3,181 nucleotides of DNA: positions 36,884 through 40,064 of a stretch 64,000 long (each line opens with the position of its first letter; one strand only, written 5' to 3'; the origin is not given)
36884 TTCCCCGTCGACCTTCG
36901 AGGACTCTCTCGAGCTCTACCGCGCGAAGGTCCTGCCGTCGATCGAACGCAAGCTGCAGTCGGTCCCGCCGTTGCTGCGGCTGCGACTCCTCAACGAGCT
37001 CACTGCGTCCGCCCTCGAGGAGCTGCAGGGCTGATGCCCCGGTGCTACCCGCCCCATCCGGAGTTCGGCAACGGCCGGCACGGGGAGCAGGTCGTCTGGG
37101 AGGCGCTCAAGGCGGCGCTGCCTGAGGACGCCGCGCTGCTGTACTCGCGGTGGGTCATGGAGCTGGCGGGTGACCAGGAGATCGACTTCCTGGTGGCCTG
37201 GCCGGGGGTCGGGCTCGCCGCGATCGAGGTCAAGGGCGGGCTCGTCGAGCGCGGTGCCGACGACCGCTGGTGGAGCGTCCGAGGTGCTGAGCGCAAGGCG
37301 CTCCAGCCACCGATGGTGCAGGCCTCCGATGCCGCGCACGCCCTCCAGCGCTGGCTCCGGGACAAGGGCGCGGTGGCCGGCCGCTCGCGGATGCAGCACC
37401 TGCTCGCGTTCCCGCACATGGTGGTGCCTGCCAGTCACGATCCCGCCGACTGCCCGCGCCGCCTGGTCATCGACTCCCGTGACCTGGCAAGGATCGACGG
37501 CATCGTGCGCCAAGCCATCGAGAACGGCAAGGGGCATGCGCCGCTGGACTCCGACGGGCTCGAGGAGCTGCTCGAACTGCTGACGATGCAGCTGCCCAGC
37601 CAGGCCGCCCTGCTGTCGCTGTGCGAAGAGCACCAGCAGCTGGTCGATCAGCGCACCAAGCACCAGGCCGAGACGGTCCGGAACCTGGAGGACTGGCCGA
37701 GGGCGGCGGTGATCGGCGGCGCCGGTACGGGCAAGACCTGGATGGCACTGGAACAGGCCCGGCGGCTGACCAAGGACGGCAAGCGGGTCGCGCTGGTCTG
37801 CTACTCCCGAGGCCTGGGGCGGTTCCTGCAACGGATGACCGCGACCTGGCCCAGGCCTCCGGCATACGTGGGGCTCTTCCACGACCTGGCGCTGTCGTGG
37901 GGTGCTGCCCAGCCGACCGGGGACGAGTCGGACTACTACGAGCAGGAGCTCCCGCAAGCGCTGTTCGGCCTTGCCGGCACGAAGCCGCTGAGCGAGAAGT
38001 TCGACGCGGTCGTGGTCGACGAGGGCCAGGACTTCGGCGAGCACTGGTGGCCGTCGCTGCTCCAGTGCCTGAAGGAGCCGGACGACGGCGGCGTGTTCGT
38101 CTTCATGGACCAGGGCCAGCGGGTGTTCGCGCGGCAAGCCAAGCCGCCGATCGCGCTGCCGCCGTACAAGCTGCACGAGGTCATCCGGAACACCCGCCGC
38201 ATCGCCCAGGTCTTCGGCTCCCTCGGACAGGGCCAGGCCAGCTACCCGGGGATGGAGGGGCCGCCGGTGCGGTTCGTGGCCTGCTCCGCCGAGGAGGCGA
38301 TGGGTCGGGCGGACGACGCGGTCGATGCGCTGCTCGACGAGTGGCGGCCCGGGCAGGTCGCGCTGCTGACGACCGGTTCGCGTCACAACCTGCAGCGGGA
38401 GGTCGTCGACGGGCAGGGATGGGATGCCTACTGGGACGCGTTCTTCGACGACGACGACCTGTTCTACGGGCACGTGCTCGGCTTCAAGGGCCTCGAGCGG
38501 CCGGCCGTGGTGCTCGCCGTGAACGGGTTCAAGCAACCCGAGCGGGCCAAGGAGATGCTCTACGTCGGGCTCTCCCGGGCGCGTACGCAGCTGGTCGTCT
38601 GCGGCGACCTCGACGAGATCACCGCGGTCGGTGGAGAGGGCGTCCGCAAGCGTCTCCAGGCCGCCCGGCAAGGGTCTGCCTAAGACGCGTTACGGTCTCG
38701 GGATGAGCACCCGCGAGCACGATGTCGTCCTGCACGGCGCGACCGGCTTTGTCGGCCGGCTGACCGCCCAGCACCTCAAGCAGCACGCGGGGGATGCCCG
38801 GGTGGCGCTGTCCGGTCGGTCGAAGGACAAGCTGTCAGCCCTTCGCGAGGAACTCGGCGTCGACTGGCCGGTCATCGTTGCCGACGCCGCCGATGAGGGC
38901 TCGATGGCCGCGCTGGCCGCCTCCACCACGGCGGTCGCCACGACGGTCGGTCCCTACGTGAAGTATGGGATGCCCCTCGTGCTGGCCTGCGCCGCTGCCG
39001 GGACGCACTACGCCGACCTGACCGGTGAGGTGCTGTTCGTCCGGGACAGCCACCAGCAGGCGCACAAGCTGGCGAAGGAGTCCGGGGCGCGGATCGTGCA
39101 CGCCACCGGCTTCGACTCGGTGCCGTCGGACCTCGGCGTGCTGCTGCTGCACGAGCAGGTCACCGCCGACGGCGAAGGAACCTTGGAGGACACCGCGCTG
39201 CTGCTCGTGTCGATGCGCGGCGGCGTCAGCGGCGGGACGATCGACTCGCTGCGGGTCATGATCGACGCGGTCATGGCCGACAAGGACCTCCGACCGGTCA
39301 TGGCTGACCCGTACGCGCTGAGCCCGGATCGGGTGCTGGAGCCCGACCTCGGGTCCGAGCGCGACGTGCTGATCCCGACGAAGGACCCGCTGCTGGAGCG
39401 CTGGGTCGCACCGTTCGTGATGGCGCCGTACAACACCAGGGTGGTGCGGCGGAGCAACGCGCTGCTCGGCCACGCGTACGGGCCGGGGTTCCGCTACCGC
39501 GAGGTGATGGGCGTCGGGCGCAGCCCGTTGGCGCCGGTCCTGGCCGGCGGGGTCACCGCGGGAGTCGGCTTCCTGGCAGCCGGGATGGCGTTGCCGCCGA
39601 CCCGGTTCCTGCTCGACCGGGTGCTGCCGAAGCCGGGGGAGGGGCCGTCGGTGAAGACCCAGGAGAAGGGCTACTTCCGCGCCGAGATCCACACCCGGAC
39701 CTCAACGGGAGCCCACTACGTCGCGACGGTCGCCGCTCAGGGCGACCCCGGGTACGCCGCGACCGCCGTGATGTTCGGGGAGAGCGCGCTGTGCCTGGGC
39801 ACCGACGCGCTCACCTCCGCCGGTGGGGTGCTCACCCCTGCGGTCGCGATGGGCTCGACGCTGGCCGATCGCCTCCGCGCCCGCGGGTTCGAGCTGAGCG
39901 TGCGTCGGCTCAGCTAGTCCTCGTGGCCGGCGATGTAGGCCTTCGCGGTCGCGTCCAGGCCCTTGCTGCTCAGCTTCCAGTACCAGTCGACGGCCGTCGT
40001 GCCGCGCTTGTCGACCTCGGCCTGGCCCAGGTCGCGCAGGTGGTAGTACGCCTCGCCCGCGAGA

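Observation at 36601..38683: XRE regulator + NERD-nuclease/SF1-helicase fusion directly after recC-recB-recD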

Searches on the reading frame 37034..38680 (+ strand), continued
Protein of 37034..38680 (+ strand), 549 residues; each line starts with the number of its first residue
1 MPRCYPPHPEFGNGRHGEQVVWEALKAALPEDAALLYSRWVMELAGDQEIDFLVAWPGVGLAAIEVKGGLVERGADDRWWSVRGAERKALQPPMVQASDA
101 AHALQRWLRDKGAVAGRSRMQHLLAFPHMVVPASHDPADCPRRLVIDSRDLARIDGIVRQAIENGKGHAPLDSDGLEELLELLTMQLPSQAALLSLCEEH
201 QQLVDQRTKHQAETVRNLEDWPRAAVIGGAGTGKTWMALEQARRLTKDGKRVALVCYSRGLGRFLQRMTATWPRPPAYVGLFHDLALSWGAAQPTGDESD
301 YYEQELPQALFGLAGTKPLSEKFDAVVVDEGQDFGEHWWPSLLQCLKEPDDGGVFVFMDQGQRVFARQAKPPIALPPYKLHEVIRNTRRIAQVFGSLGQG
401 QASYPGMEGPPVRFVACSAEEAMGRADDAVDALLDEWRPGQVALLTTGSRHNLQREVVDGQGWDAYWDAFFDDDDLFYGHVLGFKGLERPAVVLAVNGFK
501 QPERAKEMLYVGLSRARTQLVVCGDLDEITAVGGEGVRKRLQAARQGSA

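Call 77: search_protein_families(library=padloc, proteins=[L032:11705-14266:+], max_evalue=0.001)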
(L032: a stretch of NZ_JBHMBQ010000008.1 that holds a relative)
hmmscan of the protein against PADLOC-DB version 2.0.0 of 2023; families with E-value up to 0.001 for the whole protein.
L032:11705-14266:+ (854 aa): 22 families
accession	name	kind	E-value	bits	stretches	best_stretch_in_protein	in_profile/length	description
PDLC02707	PbeA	-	1.4e-59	200.4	2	52-262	249-479/672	PbeA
PDLC02203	MzaA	-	8.4e-54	180.9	1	612-845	430-664/683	-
PDLC02704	PbeA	-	2.1e-51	173.2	3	281-429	478-634/682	PbeA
PDLC02706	PbeA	-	1.6e-30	104.4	3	368-430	601-663/722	PbeA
PDLC02705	PbeA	-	2.4e-28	96.7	2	164-428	376-622/691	PbeA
PDLC02703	PbeA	-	1.7e-20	71.2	2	37-250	228-458/626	PbeA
PDLC03659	mREase_IV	-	2.3e-12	43.7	2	331-434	458-560/945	Type IV methyl-directed restriction enzyme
PDLC01439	typeIV_DinG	-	1.3e-09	35.3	1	57-132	17-88/575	CAS-IV-A; associated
PDLC03597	REase_MTase_IIG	-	1.2e-07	27.7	1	380-437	549-606/1646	Type IIG restriction enzyme-methyltransferase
PDLC01252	Cas3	-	4.7e-07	27.5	0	344-439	207-299/324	CAS-I; effector_G3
PDLC03047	REase_I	-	9.9e-07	24.8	1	66-200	358-494/1107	Type I restriction enzyme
PDLC02503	BrxHI|BrxHII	-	1.1e-06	25.2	1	305-429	223-345/698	BrxHI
PDLC03658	mREase_IV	-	3.4e-06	23.1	0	336-428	455-547/953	Type IV methyl-directed restriction enzyme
PDLC04986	PDC-S28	-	1.1e-05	22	1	48-114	27-96/831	-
PDLC00938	Cas3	-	1.2e-05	22.7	0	343-439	230-333/358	CRISPR-associated helicase Cas3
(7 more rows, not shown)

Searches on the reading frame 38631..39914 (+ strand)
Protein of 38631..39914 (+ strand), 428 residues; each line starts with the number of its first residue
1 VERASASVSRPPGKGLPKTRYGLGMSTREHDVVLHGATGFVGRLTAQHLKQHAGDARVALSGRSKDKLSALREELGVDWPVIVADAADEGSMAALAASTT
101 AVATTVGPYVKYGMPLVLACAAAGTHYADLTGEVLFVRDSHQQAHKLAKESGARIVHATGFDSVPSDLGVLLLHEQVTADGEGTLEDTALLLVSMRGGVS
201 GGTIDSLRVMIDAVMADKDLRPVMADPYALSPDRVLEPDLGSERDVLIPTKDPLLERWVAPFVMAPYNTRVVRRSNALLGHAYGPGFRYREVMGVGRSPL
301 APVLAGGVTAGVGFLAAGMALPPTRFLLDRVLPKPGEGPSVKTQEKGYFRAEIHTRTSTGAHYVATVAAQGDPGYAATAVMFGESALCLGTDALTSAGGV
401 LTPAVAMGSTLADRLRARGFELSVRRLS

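Call 6: search_protein_families(library=pfam, proteins=[window:38631-39914:+], max_evalue=0.01)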
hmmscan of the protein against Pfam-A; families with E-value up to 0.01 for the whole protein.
window:38631-39914:+ (428 aa): 3 families
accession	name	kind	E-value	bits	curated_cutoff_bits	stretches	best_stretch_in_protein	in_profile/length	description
PF03435.24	Sacchrp_dh_NADP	-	4.1e-10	40.5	25.1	1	32-155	1-128/129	Saccharopine dehydrogenase NADP binding domain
PF13460.12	NAD_binding_10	-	1.6e-05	25.3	27.2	1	36-108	1-70/184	NAD(P)H-binding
PF08659.16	KR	-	0.0029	18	22.6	1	33-101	4-77/180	KR domain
